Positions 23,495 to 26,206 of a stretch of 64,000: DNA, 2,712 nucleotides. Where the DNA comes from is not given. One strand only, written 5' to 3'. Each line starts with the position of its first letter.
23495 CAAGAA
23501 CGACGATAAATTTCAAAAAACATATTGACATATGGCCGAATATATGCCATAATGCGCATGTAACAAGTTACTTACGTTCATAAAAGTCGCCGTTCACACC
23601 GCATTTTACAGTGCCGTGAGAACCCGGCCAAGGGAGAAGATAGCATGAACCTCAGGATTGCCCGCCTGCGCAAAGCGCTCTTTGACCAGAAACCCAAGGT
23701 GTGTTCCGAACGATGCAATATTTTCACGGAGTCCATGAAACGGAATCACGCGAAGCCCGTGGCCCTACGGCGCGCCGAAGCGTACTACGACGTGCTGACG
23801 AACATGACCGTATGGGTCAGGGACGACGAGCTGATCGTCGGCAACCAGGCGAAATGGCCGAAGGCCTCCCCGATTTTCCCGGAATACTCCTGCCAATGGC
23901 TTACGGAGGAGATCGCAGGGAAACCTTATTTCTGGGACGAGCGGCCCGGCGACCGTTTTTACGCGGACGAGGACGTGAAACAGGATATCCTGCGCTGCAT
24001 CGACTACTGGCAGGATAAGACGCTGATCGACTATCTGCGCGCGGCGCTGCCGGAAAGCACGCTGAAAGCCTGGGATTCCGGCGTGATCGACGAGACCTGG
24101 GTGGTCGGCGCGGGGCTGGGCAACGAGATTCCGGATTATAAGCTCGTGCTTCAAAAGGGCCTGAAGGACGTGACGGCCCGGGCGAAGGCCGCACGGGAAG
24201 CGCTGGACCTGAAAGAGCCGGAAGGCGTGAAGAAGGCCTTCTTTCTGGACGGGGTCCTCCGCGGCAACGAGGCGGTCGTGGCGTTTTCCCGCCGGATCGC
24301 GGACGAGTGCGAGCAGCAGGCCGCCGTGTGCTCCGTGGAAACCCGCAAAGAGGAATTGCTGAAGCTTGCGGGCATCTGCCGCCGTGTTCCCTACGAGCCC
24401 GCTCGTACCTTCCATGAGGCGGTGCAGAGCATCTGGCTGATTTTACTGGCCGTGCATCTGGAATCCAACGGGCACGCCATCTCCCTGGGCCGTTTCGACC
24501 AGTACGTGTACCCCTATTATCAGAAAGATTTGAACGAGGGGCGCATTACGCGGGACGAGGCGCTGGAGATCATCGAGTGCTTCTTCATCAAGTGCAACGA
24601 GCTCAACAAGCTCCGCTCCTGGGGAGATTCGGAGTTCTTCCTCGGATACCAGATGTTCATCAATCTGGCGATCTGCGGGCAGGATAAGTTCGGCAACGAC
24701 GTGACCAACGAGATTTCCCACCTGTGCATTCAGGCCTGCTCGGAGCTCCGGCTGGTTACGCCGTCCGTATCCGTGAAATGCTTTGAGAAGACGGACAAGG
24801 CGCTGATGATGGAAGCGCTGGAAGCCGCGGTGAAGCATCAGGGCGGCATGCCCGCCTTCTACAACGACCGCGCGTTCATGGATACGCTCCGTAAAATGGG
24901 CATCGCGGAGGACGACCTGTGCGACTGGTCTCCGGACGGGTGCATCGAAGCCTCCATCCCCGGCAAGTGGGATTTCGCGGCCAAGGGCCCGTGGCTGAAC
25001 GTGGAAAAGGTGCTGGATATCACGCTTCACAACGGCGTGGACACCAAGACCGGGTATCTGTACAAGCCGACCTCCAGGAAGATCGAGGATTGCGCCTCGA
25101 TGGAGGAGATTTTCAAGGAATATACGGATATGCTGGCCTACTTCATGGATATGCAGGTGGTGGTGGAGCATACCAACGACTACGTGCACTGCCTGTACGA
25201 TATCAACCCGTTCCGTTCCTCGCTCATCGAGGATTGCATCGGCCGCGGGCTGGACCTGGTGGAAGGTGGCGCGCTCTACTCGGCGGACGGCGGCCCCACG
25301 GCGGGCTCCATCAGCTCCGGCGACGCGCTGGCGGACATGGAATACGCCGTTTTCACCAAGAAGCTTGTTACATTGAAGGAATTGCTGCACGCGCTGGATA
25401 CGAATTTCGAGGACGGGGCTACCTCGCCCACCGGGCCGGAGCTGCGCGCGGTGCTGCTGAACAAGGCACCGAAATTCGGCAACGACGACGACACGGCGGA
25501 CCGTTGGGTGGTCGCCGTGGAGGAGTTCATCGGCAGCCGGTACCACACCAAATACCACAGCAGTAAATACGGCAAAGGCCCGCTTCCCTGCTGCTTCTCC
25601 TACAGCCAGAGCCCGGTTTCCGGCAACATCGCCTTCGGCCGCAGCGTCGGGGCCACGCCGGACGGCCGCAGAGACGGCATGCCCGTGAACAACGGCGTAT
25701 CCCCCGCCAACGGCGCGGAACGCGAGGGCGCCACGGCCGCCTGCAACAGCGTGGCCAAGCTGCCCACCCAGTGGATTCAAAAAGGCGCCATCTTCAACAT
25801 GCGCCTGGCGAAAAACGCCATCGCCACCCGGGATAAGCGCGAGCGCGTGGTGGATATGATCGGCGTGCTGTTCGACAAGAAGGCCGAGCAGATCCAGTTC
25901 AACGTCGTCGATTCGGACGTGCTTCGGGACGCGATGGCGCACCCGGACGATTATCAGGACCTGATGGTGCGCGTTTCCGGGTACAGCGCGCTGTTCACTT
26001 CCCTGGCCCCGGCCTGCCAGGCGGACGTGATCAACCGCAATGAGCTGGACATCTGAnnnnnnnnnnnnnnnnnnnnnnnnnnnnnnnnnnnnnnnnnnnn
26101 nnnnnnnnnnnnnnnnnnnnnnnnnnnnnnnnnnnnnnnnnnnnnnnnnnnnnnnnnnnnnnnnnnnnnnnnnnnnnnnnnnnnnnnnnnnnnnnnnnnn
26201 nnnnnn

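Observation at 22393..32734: Eliminase-type glycyl radical enzyme embedded in a sugar kinase / aldolase / monosaccharide-transporter operon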

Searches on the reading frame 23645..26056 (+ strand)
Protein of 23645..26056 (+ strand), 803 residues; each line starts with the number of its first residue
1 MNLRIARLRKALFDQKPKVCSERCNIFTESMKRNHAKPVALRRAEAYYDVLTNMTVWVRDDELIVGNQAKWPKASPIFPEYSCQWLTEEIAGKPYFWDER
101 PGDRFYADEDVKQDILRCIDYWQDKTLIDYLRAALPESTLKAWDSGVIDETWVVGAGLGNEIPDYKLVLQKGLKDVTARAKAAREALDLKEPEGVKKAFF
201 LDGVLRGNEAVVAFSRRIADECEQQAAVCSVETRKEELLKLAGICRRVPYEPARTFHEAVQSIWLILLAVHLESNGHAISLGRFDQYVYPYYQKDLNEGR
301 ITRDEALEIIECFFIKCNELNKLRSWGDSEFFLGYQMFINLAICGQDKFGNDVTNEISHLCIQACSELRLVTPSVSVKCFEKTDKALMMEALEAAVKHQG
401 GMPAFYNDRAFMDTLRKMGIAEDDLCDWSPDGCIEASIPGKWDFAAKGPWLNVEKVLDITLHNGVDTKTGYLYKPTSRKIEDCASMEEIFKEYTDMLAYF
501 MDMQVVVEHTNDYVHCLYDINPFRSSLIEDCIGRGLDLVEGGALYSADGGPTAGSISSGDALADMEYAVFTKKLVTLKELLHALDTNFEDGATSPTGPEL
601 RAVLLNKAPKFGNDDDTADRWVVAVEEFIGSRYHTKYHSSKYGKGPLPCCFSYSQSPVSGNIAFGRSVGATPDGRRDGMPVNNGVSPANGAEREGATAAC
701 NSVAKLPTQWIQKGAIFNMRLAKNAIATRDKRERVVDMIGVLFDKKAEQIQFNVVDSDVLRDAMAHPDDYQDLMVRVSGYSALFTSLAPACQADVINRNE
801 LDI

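Call 4: search_protein_families(library=ncbifam, proteins=[window:23645-26056:+])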
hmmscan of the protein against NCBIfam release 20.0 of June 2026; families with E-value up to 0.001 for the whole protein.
window:23645-26056:+ (803 aa): 12 families
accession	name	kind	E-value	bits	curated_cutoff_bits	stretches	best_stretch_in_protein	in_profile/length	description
TIGR01774.1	PFL2-3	subfamily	1.2e-187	625.7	678.2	1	3-800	4-783/786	formate C-acetyltransferase/glycerol dehydratase family glycyl radical enzyme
NF048009.1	SfplDhtHpfGKleb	equivalog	1.6e-138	463.2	1000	1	4-802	27-823/824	(2S)-3-sulfopropanediol dehydratase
TIGR04394.1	choline_CutC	equivalog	4.8e-136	455.3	1050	1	4-801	4-786/789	choline trimethylamine-lyase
NF043068.1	glycl_HYPD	equivalog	4.3e-132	441.8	1100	1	4-800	3-781/784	trans-4-hydroxy-L-proline dehydratase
NF048011.1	SfplDhtHpsGDes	equivalog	4.9e-129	432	1000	1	4-800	25-818/821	(2S)-3-sulfopropanediol dehydratase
NF007437.0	PRK09983.1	equivalog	1.8e-125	419.9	1109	1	1-800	1-762/765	formate C-acetyltransferase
NF033718.1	indole_decarb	equivalog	5.3e-115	385.5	1100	2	108-802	159-867/868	indoleacetate decarboxylase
NF033715.1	glycyl_HPDL_Lrg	equivalog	2.4e-76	257.3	1150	1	159-802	226-900/901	4-hydroxyphenylacetate decarboxylase large subunit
TIGR01255.1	pyr_form_ly_1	equivalog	1.2e-43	149.7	994.2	2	608-798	548-738/744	formate C-acetyltransferase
NF038360.1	rad_fix_GrcA3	exception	3.5e-12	46.2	158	1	733-798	7-72/78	autonomous glycyl radical cofactor GrcA3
NF008341.1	PRK11127.1-1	equivalog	1.1e-11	44.5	145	1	751-798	27-74/80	autonomous glycyl radical cofactor GrcA2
TIGR04365.1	spare_glycyl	equivalog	4.3e-11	43.2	170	1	747-798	69-120/126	autonomous glycyl radical cofactor GrcA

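Call 5: search_protein_families(library=pfam, proteins=[window:23645-26056:+])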
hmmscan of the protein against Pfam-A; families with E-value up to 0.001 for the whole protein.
window:23645-26056:+ (803 aa): 2 families
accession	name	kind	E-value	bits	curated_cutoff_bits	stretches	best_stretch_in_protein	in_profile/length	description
PF02901.20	PFL-like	-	1.3e-170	569.7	24.3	1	3-643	3-634/647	Pyruvate formate lyase-like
PF01228.26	Gly_radical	-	6.6e-27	94.6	22.2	1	682-784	2-105/106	Glycine radical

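Call 6: search_solved_structures(query=window:23645-26056:+, max_evalue=1e-20)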
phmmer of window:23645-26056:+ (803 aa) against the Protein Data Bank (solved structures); distinct sequences matched with E-value up to 1e-20: 35.
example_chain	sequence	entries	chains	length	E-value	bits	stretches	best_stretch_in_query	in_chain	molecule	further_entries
5i2a_A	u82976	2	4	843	1.4e-151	509.8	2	4-600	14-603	Diol-dehydratase | Diol dehydratase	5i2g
1r8w_A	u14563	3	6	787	2.1e-147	496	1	4-800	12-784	glycerol dehydratase | B12-independent glycerol dehydratase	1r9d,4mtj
9f3w_A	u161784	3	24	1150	5.8e-141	474.7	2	4-800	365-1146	Choline trimethylamine-lyase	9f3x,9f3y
9rco_A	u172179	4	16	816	3.7e-137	462.1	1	4-800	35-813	Glycyl radical protein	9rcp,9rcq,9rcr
6xs4_A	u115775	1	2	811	7.8e-137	461.1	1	14-800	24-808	Formate C-acetyltransferase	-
8id7_A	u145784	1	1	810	1.7e-132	446.7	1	14-800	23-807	Probable dehydratase YbiW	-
8yjn_A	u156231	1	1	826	1.9e-132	446.6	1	14-800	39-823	Probable dehydratase YbiW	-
2f3o_A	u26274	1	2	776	8.9e-112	378.2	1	15-798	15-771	pyruvate formate-lyase 2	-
8iof_A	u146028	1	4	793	1e-111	378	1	15-802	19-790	Benzylsuccinate synthase alpha subunit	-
5a0z_A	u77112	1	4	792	6.6e-110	372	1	4-800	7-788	CHOLINE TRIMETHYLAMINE LYASE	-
5a0u_A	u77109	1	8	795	6.7e-110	372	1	4-800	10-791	CHOLINE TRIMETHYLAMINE LYASE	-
8id1_A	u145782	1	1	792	1.8e-109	370.6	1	4-798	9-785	Formate C-acetyltransferase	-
8yjo_A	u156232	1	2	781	3e-107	363.2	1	2-799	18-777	Probable dehydratase PflD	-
7vua_A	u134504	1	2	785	4.3e-107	362.7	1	3-798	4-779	HplG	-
5faw_A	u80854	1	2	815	1e-106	361.5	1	6-800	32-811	Choline trimethylamine-lyase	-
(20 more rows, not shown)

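Call 11: find_homologous_proteins(query=window:23645-26056:+, max_evalue=1e-100)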
Query window:23645-26056:+ (803 aa): 1331 proteins with E <= 1e-100 among 8000 candidates; the best 120 are listed.
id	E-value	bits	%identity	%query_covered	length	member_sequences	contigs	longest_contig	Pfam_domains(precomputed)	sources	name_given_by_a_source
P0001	0.0e+0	1880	100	100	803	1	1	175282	PF02901.21,PF01228.27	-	-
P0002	0.0e+0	1653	86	100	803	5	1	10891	PF02901.21,PF01228.27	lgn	-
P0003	0.0e+0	1645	85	100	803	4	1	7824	PF02901.21,PF01228.27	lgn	-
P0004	0.0e+0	1607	83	100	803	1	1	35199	PF02901.21,PF01228.27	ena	-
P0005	0.0e+0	1438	74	100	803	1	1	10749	PF02901.21,PF01228.27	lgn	-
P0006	0.0e+0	1437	74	100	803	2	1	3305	PF02901.21,PF01228.27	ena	-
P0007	0.0e+0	1429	74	100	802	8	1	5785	PF02901.21,PF01228.27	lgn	-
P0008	0.0e+0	1427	74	100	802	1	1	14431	PF02901.21,PF01228.27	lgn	-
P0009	0.0e+0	1426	74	100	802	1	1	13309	PF02901.21,PF01228.27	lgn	-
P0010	0.0e+0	1420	73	100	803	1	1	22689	PF02901.21,PF01228.27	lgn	-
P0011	0.0e+0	1420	73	100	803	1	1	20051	PF02901.21,PF01228.27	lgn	-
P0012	0.0e+0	1413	73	100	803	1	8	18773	PF02901.21,PF01228.27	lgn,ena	-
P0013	0.0e+0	1411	73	100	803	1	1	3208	PF02901.21,PF01228.27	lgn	-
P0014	0.0e+0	1411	73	100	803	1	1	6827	PF02901.21,PF01228.27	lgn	-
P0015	0.0e+0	1410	74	100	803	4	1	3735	PF02901.21,PF01228.27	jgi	-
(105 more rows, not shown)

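Call 13: find_related_loci(query=window:23645-26056:+, collection=genome_contigs, flank=10000)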
Query window:23645-26056:+ (803 aa) in genome_contigs; peptide patterns used: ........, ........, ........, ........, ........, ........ (x = any residue, [..] = any of these).
86 stretches matched a pattern; 27 encode a relative of the query (tblastn E <= 1e-3); 27 distinct loci.
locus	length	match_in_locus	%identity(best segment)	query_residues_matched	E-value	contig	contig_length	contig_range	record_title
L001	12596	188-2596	85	1-803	0e+0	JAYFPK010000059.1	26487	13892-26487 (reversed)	MAG: Candidatus Limiplasma sp. isolate CA_117 c_CA_000000008889, whole genome shotgun sequence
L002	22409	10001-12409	72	1-803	0e+0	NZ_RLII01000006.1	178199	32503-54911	Acetivibrio mesophilus strain N2K1 seq6, whole genome shotgun sequence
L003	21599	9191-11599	72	1-803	0e+0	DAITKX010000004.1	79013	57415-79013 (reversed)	MAG TPA_asm: Bacillota bacterium isolate CTOTU53 NODE_239_length_79013_cov_3.106398, whole genome shotgun sequence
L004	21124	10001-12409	72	1-803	0e+0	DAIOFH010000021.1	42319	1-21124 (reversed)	MAG TPA_asm: Planctomycetota bacterium isolate CTOTU14820 NODE_63_length_42319_cov_14.690375, whole genome shotgun seque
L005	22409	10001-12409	70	1-803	0e+0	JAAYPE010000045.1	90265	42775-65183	MAG: Clostridiales bacterium isolate AS22ysBPME_161 93721_AS22, whole genome shotgun sequence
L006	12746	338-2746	71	1-803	0e+0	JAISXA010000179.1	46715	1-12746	MAG: Planctomycetota bacterium isolate Nc350_bin156 k119_3927200, whole genome shotgun sequence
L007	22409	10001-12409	69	1-803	0e+0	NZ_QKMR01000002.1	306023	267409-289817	Ruminiclostridium sufflavum DSM 19573 Ga0056032_scaffold00002.2, whole genome shotgun sequence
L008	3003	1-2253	74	52-803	0e+0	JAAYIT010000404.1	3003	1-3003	MAG: Porphyromonadaceae bacterium isolate AS10tlH2TH_144 414654_AS10, whole genome shotgun sequence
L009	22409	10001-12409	65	1-803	0e+0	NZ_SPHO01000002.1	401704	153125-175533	Clostridium sp. 1001271st1 H5 strain 1001271st1_H5 NODE_2_length_401704_cov_23.8241, whole genome shotgun sequence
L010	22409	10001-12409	65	1-803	0e+0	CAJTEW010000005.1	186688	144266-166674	Lachnospiraceae bacterium isolate C63_86_CO_BP genome assembly, contig: MGBC000179.5, whole genome shotgun sequence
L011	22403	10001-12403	65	1-801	0e+0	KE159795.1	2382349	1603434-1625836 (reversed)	Lachnospiraceae bacterium 3-2 genomic scaffold acPFJ-supercont1.1, whole genome shotgun sequence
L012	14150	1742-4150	65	1-803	0e+0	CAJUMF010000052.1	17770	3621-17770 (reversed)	MAG TPA_asm: uncultured Dorea sp. isolate MGBC161213 genome assembly, contig: MGBC161213.52, whole genome shotgun sequen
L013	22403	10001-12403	64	1-801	0e+0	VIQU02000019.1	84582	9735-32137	Lachnospiraceae bacterium MD308 11_Assembly.final.scaffolds_scaffold19.1, whole genome shotgun sequence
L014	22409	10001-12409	65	1-803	0e+0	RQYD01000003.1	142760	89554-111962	Clostridiales bacterium COT073_COT-073 scaffold_2, whole genome shotgun sequence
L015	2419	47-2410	64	1-788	0e+0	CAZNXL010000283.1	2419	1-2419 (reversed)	MAG TPA_asm: uncultured Dorea sp. isolate SRP222994_co1_48 genome assembly, contig: NODE_74979_length_2419_cov_5.013113,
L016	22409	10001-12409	64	1-803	0e+0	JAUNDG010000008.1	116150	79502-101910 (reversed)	MAG: Lachnospiraceae bacterium isolate S22M_St_7 NODE_65_length_116150_cov_11.799044, whole genome shotgun sequence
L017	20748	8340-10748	63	1-803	0e+0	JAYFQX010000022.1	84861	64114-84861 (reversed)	MAG: Christensenella sp. isolate CA_43 c_CA_000000054826, whole genome shotgun sequence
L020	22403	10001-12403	71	1-801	0e+0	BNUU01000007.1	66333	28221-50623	Spirochaetia bacterium MS495-87 DNA, sequence007, whole genome shotgun sequence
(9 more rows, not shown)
